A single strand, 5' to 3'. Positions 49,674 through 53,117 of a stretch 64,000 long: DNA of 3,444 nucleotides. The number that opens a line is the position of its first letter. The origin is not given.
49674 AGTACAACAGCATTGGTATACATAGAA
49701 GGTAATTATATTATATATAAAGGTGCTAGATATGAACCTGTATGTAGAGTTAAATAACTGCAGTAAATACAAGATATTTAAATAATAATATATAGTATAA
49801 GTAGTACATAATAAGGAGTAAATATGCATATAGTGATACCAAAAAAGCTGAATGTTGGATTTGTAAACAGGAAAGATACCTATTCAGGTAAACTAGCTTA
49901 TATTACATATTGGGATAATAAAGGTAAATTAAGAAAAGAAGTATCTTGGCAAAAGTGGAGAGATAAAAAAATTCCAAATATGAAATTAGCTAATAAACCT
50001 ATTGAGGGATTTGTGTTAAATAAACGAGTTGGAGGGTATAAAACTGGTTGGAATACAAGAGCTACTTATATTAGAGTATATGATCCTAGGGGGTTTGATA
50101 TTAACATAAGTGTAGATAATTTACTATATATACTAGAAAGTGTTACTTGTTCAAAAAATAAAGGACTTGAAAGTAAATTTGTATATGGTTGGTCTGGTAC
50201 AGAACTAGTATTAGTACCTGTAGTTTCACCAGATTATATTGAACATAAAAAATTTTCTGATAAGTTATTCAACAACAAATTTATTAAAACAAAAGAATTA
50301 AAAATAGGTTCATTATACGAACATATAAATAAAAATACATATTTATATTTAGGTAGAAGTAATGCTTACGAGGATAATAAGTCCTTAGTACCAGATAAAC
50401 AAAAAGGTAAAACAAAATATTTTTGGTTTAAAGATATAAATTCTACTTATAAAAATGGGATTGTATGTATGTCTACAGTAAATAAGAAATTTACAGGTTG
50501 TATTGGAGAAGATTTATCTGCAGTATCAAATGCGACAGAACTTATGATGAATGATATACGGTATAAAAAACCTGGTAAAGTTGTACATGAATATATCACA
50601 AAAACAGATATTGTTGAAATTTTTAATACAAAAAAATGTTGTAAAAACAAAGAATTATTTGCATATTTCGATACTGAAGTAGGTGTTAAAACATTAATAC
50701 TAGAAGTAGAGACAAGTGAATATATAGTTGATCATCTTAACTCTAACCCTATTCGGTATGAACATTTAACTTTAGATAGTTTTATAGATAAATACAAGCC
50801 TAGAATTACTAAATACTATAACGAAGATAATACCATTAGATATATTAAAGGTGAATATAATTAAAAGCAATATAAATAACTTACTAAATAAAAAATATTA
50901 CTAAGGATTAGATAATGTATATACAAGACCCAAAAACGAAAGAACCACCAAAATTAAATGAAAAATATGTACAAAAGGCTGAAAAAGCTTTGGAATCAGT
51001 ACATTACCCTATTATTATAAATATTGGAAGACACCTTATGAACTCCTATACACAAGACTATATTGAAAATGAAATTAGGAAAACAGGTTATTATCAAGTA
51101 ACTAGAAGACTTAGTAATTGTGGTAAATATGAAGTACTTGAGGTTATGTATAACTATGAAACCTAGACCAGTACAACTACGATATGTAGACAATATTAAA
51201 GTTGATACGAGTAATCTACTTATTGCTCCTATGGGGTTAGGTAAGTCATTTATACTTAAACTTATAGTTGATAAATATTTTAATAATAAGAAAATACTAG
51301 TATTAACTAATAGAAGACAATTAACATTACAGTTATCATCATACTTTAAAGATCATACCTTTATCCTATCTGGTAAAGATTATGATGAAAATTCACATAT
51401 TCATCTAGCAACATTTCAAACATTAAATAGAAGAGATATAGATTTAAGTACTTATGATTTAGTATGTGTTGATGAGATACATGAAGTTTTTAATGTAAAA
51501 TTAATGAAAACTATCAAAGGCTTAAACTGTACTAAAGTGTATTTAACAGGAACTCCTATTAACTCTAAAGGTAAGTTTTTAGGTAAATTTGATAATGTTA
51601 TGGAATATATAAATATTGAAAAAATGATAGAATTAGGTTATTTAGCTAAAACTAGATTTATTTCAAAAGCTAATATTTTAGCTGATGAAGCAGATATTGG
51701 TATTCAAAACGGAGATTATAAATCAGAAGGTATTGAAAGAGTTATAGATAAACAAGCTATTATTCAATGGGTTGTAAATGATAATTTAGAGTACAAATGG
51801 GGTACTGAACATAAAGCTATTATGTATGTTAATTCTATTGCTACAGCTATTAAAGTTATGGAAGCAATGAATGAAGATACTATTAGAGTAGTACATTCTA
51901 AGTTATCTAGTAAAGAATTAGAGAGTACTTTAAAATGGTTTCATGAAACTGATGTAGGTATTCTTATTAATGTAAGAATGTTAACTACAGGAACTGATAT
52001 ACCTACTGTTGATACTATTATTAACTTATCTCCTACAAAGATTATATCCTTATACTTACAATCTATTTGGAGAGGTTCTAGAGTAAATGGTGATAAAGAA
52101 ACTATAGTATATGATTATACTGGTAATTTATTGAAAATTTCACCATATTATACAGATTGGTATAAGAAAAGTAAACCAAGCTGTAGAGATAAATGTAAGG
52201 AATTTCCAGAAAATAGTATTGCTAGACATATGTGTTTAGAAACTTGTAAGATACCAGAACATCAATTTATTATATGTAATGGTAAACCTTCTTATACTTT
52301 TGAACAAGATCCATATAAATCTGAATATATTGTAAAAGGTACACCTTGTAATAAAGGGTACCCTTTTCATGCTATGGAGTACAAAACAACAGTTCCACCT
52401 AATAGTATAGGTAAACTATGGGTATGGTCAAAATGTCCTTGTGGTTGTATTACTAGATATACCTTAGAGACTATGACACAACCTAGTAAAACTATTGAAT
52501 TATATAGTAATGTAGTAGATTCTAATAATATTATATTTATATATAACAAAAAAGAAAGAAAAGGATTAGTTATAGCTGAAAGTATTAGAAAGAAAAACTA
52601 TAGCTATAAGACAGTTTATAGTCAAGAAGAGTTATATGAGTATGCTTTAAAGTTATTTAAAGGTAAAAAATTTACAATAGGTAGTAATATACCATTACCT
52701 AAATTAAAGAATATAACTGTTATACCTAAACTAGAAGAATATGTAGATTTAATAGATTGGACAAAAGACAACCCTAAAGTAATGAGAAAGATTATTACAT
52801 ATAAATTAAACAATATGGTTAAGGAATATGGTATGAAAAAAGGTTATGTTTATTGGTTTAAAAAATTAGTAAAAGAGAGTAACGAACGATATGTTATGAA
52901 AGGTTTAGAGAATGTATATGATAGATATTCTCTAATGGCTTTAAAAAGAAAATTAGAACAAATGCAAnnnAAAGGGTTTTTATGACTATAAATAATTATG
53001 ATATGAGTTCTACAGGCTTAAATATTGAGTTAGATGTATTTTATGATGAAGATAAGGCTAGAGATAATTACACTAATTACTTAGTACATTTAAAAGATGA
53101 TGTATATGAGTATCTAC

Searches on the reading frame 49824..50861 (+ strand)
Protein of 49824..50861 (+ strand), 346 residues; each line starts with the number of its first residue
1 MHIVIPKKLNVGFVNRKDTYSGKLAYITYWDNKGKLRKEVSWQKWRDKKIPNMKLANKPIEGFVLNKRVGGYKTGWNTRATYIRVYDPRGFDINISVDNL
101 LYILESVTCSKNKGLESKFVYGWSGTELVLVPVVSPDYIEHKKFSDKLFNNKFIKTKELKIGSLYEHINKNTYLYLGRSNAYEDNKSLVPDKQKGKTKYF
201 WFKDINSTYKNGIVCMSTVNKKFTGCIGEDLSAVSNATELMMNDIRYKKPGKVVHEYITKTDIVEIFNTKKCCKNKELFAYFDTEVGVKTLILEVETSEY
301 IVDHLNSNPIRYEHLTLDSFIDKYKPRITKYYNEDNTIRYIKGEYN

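Call 15: search_protein_families(library=phrogs, proteins=[window:49824-50861:+], max_evalue=0.001)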
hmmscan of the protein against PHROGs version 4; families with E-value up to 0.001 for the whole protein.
window:49824-50861:+ (346 aa): 4 families
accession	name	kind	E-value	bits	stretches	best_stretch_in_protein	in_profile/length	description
phrog_2475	-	unknown function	1.8e-78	265.6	1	3-270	4-271/383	-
phrog_6266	-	unknown function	7.4e-12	46.3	1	1-162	1-163/328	-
phrog_30990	-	unknown function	9e-08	32.8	1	44-133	61-149/282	-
phrog_14061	-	unknown function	3.6e-06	27.4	1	42-189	42-180/402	-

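Call 62: search_protein_families(library=pfam, proteins=[window:49824-50861:+], max_evalue=0.01)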
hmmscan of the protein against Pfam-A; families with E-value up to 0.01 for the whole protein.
window:49824-50861:+ (346 aa): 0 families

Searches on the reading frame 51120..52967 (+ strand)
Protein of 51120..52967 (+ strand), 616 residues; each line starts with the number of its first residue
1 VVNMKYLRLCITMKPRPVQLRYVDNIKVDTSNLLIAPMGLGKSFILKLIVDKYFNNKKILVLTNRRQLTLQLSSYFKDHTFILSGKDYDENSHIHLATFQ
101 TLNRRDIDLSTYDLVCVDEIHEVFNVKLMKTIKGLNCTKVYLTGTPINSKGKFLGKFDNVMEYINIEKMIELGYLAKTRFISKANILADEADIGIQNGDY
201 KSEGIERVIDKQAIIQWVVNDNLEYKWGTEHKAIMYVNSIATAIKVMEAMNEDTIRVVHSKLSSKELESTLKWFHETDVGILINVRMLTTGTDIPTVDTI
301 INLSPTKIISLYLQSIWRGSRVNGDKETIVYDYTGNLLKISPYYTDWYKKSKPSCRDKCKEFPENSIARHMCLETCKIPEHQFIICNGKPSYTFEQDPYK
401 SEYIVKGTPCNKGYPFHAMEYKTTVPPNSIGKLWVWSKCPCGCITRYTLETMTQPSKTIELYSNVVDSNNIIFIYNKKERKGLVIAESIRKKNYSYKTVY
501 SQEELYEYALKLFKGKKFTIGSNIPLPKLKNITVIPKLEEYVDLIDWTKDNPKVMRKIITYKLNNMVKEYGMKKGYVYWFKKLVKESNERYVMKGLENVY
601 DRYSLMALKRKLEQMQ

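Call 15: search_protein_families(library=phrogs, proteins=[window:51120-52967:+], max_evalue=0.001)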
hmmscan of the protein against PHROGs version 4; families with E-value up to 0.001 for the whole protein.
window:51120-52967:+ (616 aa): 5 families
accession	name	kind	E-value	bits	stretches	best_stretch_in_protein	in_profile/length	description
phrog_16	-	DNA, RNA and nucleotide metabolism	5.1e-56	191.5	1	11-480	269-698/986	DNA helicase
phrog_9690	-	DNA, RNA and nucleotide metabolism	8.5e-15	55.6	1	110-336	39-271/306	DNA helicase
phrog_62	-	DNA, RNA and nucleotide metabolism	9.9e-14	50.8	2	12-173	694-867/1881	DNA helicase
phrog_16259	-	DNA, RNA and nucleotide metabolism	2e-12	48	1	9-152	112-264/330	DNA helicase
phrog_16694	-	unknown function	8.5e-05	21.6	0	231-327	569-665/1010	-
